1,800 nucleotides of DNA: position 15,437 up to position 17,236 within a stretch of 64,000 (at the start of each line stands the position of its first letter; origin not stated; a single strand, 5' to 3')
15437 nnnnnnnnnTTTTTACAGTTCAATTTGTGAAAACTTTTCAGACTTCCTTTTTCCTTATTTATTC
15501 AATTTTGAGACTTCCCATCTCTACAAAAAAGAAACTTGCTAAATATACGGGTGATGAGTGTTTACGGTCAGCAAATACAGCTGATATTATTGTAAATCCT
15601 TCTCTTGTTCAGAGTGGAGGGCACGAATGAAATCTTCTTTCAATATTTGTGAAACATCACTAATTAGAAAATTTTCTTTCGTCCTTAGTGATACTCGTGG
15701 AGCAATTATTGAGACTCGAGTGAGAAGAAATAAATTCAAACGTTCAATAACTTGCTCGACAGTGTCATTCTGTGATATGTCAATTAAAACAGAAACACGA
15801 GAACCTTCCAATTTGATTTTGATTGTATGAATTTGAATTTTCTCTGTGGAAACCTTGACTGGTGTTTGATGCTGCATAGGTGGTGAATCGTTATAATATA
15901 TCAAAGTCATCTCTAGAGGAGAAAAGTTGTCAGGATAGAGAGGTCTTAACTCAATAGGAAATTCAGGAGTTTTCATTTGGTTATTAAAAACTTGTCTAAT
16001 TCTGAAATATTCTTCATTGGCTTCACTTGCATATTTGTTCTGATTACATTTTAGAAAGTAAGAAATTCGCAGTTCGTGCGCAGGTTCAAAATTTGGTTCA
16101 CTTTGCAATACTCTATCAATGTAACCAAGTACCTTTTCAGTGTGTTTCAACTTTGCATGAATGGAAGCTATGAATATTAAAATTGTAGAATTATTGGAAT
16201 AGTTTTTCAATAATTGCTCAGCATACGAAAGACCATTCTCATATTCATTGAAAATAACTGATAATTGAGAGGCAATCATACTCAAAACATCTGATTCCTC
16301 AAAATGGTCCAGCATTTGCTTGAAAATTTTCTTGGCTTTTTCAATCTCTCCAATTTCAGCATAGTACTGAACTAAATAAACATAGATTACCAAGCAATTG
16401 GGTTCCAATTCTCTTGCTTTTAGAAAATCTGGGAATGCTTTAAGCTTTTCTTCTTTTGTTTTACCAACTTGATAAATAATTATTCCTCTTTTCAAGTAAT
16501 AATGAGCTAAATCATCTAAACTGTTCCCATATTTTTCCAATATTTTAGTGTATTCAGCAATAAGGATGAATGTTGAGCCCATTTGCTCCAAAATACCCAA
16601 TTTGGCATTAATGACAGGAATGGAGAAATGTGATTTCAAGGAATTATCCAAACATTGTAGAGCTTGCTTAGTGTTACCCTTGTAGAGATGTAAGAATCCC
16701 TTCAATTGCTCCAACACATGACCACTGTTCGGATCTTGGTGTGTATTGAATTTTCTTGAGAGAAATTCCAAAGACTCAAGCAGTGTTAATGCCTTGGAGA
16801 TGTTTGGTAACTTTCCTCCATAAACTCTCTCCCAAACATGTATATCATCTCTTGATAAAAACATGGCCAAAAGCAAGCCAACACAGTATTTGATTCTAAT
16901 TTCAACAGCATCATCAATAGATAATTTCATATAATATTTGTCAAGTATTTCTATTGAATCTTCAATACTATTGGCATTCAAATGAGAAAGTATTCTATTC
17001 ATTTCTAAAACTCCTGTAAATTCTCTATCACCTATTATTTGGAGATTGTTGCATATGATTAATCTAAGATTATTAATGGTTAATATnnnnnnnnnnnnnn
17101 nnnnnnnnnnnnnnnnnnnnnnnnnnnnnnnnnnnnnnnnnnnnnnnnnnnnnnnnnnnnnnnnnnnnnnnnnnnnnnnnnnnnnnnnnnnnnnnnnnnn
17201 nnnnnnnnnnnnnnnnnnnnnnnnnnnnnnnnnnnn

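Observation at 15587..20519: Head-to-head kinase-TPR paralogs sharing a roughly 255-bp near-identical inverted repeat confined to the catalytic core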

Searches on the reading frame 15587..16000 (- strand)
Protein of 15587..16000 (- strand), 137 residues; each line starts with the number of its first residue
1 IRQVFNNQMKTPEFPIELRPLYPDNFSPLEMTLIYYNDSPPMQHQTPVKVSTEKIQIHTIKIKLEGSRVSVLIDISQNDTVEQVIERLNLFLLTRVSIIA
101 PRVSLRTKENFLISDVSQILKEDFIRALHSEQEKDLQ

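Call 24: search_protein_families(library=pfam, proteins=[window:15587-16000:-], max_evalue=10)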
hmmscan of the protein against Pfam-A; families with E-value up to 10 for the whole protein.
window:15587-16000:- (137 aa): 1 family
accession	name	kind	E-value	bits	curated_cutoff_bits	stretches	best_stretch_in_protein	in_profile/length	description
PF00794.24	PI3K_rbd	-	0.0082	16.8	22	1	40-87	3-46/106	PI3-kinase family, ras-binding domain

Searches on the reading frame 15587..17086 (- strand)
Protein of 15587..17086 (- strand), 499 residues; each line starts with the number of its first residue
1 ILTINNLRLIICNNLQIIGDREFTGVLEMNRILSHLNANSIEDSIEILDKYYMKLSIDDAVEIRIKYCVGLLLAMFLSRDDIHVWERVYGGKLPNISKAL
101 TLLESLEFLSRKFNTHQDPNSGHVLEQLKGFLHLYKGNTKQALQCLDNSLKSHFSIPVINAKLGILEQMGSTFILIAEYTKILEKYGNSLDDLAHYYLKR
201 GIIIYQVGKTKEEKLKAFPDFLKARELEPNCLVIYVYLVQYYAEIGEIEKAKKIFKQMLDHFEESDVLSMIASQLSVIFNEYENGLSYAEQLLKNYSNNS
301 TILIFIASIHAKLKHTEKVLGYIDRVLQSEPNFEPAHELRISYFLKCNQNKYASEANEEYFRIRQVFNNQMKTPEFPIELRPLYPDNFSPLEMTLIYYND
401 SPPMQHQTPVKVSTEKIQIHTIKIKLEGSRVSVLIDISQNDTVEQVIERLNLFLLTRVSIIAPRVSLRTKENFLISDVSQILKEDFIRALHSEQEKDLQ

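Call 24: search_protein_families(library=pfam, proteins=[window:15587-17086:-], max_evalue=10)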
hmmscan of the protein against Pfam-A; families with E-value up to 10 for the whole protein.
window:15587-17086:- (499 aa): 21 families
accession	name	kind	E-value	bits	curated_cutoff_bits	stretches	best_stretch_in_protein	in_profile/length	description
PF14559.12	TPR_19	-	1.5e-06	28.9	25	2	222-270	15-64/68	Tetratricopeptide repeat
PF13428.12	TPR_14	-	1.1e-05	26.1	23.5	1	234-266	3-35/44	Tetratricopeptide repeat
PF25058.1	ARM_TT21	-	2.7e-05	24.6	27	2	228-287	53-115/155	Tetratricopeptide repeat protein 21 ARM repeat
PF07719.23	TPR_2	-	0.00043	20.6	27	1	129-151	7-29/34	Tetratricopeptide repeat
PF21569.3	SET1_RBD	-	0.00046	20.8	27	1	230-288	42-99/110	Histone-lysine N-methyltransferase, RNA-binding domain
PF25062.1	ARM_TT21_N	-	0.00059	20.1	40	1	234-345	102-213/222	Tetratricopeptide repeat protein 21 N-terminal ARM repeat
PF02259.29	FAT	-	0.00065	19.5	24.2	1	118-253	184-304/343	FAT domain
PF13174.12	TPR_6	-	0.0024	18.8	26.3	1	241-264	9-32/33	Tetratricopeptide repeat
PF13424.12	TPR_12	-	0.0029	18.2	30.1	0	229-263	42-76/77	Tetratricopeptide repeat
PF14853.12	Fis1_TPR_C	-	0.0039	17.8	25.3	1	310-340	11-41/53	Fis1 C-terminal tetratricopeptide repeat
PF10602.15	RPN7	-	0.0041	17.3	29.6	1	225-284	29-91/174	26S proteasome subunit RPN7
PF00515.34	TPR_1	-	0.0084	16.3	27.8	1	129-151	7-29/34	Tetratricopeptide repeat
PF13371.12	TPR_9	-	0.012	16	35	0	308-332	3-27/73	Tetratricopeptide repeat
PF10345.15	Cohesin_load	-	0.012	14.4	25.8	1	95-153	370-428/585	Cohesin loading factor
PF13041.12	PPR_2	-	0.016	15.7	30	1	232-260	3-31/50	PPR repeat family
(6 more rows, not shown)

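Call 25: search_protein_representatives(alignment_id=A2)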
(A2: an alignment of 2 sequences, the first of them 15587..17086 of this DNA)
Query: 2 sequences, 560 profile positions. Proteins with E-value up to 0.001 (for the whole library): 276; up to 1e-10: 10; up to 1e-30: 3. The best 150 are listed.
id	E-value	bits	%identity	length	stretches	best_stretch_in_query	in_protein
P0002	4.1e-296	999.6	-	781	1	1-560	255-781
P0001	3.5e-270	914.0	-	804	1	15-558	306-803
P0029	1.7e-38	149.2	-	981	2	131-433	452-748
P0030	5.7e-16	74.8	-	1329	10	307-391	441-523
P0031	3.0e-13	65.8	-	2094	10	266-378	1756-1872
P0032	4.9e-13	65.1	-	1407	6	302-386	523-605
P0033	4.1e-12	62.1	-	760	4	229-360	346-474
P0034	5.3e-12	61.7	-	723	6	255-352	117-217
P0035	5.5e-11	58.4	-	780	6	203-281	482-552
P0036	9.0e-11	57.7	-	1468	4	196-273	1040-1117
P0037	1.1e-10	57.4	-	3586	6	192-271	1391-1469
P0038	2.5e-10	56.2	-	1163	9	258-335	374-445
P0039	3.0e-09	52.6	-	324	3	241-319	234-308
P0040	3.1e-09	52.6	-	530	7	321-386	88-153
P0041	4.8e-09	52.0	-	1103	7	258-357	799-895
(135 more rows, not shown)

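Call 26: list_cluster_members(proteins=[P0029, P0030, P0033, P0035])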
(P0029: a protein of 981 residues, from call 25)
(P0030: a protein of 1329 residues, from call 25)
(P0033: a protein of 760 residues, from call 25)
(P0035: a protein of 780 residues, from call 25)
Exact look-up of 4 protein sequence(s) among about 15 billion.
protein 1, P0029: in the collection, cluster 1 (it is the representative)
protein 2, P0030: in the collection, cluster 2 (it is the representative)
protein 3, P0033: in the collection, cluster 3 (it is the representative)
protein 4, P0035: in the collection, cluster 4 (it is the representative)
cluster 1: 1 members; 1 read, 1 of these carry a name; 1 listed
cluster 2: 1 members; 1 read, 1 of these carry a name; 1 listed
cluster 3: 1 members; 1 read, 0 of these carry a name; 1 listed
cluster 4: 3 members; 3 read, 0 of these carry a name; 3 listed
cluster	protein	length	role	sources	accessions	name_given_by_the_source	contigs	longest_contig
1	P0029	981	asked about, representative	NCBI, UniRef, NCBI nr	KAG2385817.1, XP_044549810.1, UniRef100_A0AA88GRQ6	hypothetical protein C9374_002966 [Naegleria lovaniensis] | Protein kinase domain-containing protein n=1 Tax=Naegleria lovaniensis TaxID=51637 ... | uncharacterized protein C9374_002966 [Naegleria lovaniensis]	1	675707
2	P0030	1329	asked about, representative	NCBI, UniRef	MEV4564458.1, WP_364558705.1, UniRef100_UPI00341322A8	tetratricopeptide repeat protein, partial [Nonomuraea sp. NPDC049419] | tetratricopeptide repeat protein n=1 Tax=Nonomuraea sp. NPDC049419 TaxID=3155772 ...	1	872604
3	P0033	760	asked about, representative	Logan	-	-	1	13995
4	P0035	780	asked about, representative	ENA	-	-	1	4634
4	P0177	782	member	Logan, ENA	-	-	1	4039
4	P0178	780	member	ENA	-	-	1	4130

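Call 27: search_protein_families(library=pfam, proteins=[P0029, P0030, P0033, P0034, P0035], max_evalue=0.001)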
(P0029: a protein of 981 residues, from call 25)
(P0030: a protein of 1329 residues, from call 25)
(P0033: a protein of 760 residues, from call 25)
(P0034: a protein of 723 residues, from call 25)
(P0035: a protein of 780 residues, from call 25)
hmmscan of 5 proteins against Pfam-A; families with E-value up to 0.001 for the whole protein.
P0029 (981 aa): 2 families
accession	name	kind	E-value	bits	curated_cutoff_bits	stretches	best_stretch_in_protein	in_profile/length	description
PF00069.31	Pkinase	-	1.9e-26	93.5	31.7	1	43-252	6-195/263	Protein kinase domain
PF07714.23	PK_Tyr_Ser-Thr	-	1.3e-18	67.7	23.1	1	44-248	7-198/258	Protein tyrosine and serine/threonine kinase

P0030 (1329 aa): 23 families
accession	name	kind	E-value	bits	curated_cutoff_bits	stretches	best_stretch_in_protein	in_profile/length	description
PF14559.12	TPR_19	-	8.2e-78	257.1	25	15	1056-1115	4-63/68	Tetratricopeptide repeat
PF07719.23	TPR_2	-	4e-71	229.8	27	2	664-696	2-34/34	Tetratricopeptide repeat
PF13428.12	TPR_14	-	1.1e-55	180.7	23.5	1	155-194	3-42/44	Tetratricopeptide repeat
PF13431.12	TPR_17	-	3.6e-52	170.7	24.4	0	1066-1097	2-33/34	Tetratricopeptide repeat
PF13181.12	TPR_8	-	7.2e-50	163.4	25.7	0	664-696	2-34/34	Tetratricopeptide repeat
PF13424.12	TPR_12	-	1.3e-48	163.6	30.1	4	162-217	12-75/77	Tetratricopeptide repeat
PF00515.34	TPR_1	-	1.7e-48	161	27.8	1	672-696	10-34/34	Tetratricopeptide repeat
PF13432.12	TPR_16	-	9.8e-46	154.2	32.7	5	166-218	10-62/65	Tetratricopeptide repeat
PF13414.12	TPR_11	-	3.6e-37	126.2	26.8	0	742-767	5-30/42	TPR repeat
PF23914.1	TPR_CcmH_CycH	-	8.2e-28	97.7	42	1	1047-1134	56-142/158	Cytochrome c-type biogenesis protein H TPR domain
PF09295.16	ChAPs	-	4.7e-24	85.5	20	1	433-548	177-289/395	ChAPs (Chs5p-Arf1p-binding proteins)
PF25062.1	ARM_TT21_N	-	6.1e-20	72.3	40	0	130-248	73-195/222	Tetratricopeptide repeat protein 21 N-terminal ARM repeat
PF13374.12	TPR_10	-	5.2e-15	55.3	27.5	0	330-352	9-31/42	Tetratricopeptide repeat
PF12895.13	ANAPC3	-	1.5e-13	51.3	27.2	1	675-756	1-81/82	Anaphase-promoting complex, cyclosome, subunit 3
PF25064.1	ARM_TT21_5th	-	1.4e-12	48.4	27.8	0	337-385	15-63/117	TT21 fifth ARM repeats domain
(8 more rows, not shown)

P0033 (760 aa): 40 families (the best 25 are shown)
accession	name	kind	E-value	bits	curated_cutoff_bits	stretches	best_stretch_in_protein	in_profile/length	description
PF14559.12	TPR_19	-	8.4e-81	266.7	25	11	280-337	2-59/68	Tetratricopeptide repeat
PF07719.23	TPR_2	-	2.5e-71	230.4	27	5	480-508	6-34/34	Tetratricopeptide repeat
PF13432.12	TPR_16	-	1.2e-67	224.2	32.7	9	177-233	7-63/65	Tetratricopeptide repeat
PF13428.12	TPR_14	-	2.5e-62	201.2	23.5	2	202-243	2-43/44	Tetratricopeptide repeat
PF13431.12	TPR_17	-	7.1e-57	185.4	24.4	2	190-222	2-34/34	Tetratricopeptide repeat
PF00515.34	TPR_1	-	3e-54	179.2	27.8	3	480-508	6-34/34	Tetratricopeptide repeat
PF13181.12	TPR_8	-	9.1e-53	172.4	25.7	4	374-403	4-33/34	Tetratricopeptide repeat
PF23914.1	TPR_CcmH_CycH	-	5e-44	150.4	42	4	54-160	39-148/158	Cytochrome c-type biogenesis protein H TPR domain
PF13414.12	TPR_11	-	1.3e-41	140.5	26.8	4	40-79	3-42/42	TPR repeat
PF13424.12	TPR_12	-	7.4e-38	129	30.1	1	544-606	5-75/77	Tetratricopeptide repeat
PF12895.13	ANAPC3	-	1.1e-35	122.2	27.2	4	45-121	3-78/82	Anaphase-promoting complex, cyclosome, subunit 3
PF13371.12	TPR_9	-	4e-29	100.9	35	1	311-368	3-60/73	Tetratricopeptide repeat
PF13176.12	TPR_7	-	5.3e-29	98.2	27.9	0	410-441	4-35/36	Tetratricopeptide repeat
PF24575.1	TPR_Slam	-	8.5e-29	100.5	35.2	2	277-323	55-101/104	Surface lipoprotein assembly modifier, N-terminal TPR repeats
PF13174.12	TPR_6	-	1.3e-28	98.1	26.3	0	169-199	2-32/33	Tetratricopeptide repeat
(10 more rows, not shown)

P0034 (723 aa): 29 families (the best 25 are shown)
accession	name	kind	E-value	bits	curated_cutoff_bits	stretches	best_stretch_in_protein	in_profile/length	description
PF12854.13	PPR_1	-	2.7e-98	321.8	23.8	6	341-371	4-34/34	PPR repeat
PF13041.12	PPR_2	-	6.6e-91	298.7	30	9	494-550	1-50/50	PPR repeat family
PF01535.26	PPR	-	2.5e-75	244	25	7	345-371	1-27/31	PPR repeat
PF13812.12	PPR_3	-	2.7e-52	175.2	25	4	38-92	13-60/63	Pentatricopeptide repeat domain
PF17177.10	PPR_long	-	1.5e-32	113.2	27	5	374-518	34-181/211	Pentacotripeptide-repeat region of PRORP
PF12921.12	ATP13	-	6.1e-23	81.3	26.7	1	560-625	43-108/114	Mitochondrial ATPase expression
PF10366.15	Vps39_1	-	7.4e-18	65.3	22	0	573-628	40-94/108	Vacuolar sorting protein 39 domain 1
PF14559.12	TPR_19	-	1.7e-16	60.7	25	0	267-297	24-54/68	Tetratricopeptide repeat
PF13428.12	TPR_14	-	5.8e-15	54.7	23.5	0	270-293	3-26/44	Tetratricopeptide repeat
PF07719.23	TPR_2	-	7.8e-15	54.1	27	0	270-293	3-26/34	Tetratricopeptide repeat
PF13424.12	TPR_12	-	3.7e-14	53.1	30.1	0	41-103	4-66/77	Tetratricopeptide repeat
PF00515.34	TPR_1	-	5e-14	51.9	27.8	0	270-289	3-22/34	Tetratricopeptide repeat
PF25058.1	ARM_TT21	-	4.6e-12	46.6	27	0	21-75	38-92/155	Tetratricopeptide repeat protein 21 ARM repeat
PF20431.4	E_motif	-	6.9e-12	45.9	27.3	0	101-134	7-40/63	E motif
PF18768.7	RNPP_C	-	2.9e-10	40.5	26.5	0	347-371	82-106/213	RNPP family C-terminal domain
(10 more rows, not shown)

P0035 (780 aa): 32 families (the best 25 are shown)
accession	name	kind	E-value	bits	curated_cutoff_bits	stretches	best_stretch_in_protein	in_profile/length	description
PF00515.34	TPR_1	-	5.4e-114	368.3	27.8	12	595-626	3-34/34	Tetratricopeptide repeat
PF13414.12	TPR_11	-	2.2e-99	325.4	26.8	12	464-504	1-41/42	TPR repeat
PF07719.23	TPR_2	-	3.1e-94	301.9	27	10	493-524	3-34/34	Tetratricopeptide repeat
PF13181.12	TPR_8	-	1.1e-79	256.3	25.7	9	525-557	1-33/34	Tetratricopeptide repeat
PF13431.12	TPR_17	-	3.1e-75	242.7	24.4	7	616-647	2-33/34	Tetratricopeptide repeat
PF13432.12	TPR_16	-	2.1e-46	156.4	32.7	8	495-559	1-65/65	Tetratricopeptide repeat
PF13371.12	TPR_9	-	1.3e-44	150.5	35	4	601-660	3-62/73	Tetratricopeptide repeat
PF13424.12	TPR_12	-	2.7e-42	143.3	30.1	7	423-487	3-75/77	Tetratricopeptide repeat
PF14559.12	TPR_19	-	7.7e-38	129.1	25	6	538-591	4-57/68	Tetratricopeptide repeat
PF13428.12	TPR_14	-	2.8e-37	123.8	23.5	0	560-600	2-42/44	Tetratricopeptide repeat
PF13174.12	TPR_6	-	5.2e-30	102.5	26.3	0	663-693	2-32/33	Tetratricopeptide repeat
PF25575.1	TPR_BSK1_C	-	2.6e-18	66.5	42.2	0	599-660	48-110/118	Serine/threonine-protein kinase BSK1-like, TPR repeats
PF23914.1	TPR_CcmH_CycH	-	2.7e-16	60.2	42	0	668-761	57-150/158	Cytochrome c-type biogenesis protein H TPR domain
PF12895.13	ANAPC3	-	2.6e-14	53.7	27.2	0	508-580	6-77/82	Anaphase-promoting complex, cyclosome, subunit 3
PF13374.12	TPR_10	-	2.1e-13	50.2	27.5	0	318-346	2-30/42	Tetratricopeptide repeat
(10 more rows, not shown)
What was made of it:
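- On TPR repeat proteins: The A+B profile finds many genuine TPR proteins at E 1e-16 to 1e-4 (calls 25, 27).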

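Call 28: find_homologous_proteins(query=P0029, max_evalue=1e-15)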
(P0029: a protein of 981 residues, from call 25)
Query P0029 (981 aa): 2 proteins with E <= 1e-15 among 4046 candidates.
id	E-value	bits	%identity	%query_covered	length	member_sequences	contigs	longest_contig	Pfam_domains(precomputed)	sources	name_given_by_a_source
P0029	0.0e+0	2268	100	100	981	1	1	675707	PF07714.24,PF00069.32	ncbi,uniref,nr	ncbi:hypothetical protein C9374_002966 [Naegleria lovaniensis]|uniref:Protein kinase domain-containi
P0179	8.3e-246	836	54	41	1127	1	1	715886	PF14559.13,PF07714.24,PF00069.32,PF00515.35,PF13424.13,PF13428.13,PF07719.24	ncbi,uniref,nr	ncbi:hypothetical protein FDP41_002607 [Naegleria fowleri]|uniref:Protein kinase domain-containing p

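Call 31: find_encoding_contigs(protein=P0029, flank=10000, max_places=3)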
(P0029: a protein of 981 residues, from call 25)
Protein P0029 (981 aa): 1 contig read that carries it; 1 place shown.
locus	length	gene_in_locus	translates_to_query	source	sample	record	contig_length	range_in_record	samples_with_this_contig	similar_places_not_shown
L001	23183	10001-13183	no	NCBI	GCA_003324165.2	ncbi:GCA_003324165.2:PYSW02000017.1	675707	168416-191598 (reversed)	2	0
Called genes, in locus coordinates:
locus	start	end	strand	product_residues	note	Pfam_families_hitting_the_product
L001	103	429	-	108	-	-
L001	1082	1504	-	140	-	PF00025:Arf, PF09439:SRPRB, PF00071:Ras, PF01926:MMR_HSR1 (weak), PF04670:Gtr1_RagA, PF08477:Roc, PF00503:G-alpha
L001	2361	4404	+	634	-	PF06371:Drf_GBD (weak)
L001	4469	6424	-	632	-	PF01388:ARID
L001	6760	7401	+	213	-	PF04934:Med6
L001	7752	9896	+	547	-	PF10300:Iml2-TPR_39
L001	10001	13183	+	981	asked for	PF00069:Pkinase, PF07714:PK_Tyr_Ser-Thr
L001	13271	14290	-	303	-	-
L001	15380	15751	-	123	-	PF10785:NADH-u_ox-rdase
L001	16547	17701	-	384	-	PF02214:BTB_2 (faint)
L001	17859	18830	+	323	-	PF00622:SPRY (faint)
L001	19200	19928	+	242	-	PF11369:DUF3160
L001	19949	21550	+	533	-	PF11369:DUF3160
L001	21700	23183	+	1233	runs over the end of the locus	PF03941:INCENP_ARK-bind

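Call 32: find_encoding_contigs(protein=P0179, flank=10000, max_places=3)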
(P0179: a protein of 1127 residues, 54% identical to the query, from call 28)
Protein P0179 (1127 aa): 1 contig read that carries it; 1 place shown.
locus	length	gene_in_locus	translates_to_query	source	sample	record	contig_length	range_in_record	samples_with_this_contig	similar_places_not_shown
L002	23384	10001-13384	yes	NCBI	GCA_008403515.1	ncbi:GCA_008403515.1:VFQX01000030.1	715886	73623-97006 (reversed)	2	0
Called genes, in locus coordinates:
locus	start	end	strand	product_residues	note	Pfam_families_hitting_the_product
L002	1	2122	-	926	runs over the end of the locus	PF00270:DEAD, PF00271:Helicase_C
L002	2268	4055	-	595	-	-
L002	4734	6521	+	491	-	PF01244:Peptidase_M19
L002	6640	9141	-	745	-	PF13229:Beta_helix, PF05048:NosD (weak), PF13229:Beta_helix (weak)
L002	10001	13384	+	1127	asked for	PF00069:Pkinase, PF07714:PK_Tyr_Ser-Thr, PF13424:TPR_12 (faint), PF00515:TPR_1 (faint), PF07719:TPR_2 (faint), PF13428:TPR_14 (faint), PF14559:TPR_19 (faint)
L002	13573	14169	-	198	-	-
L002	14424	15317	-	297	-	-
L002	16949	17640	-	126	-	PF04699:P16-Arc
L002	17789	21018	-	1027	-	-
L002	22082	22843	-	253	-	-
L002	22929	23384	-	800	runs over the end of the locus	-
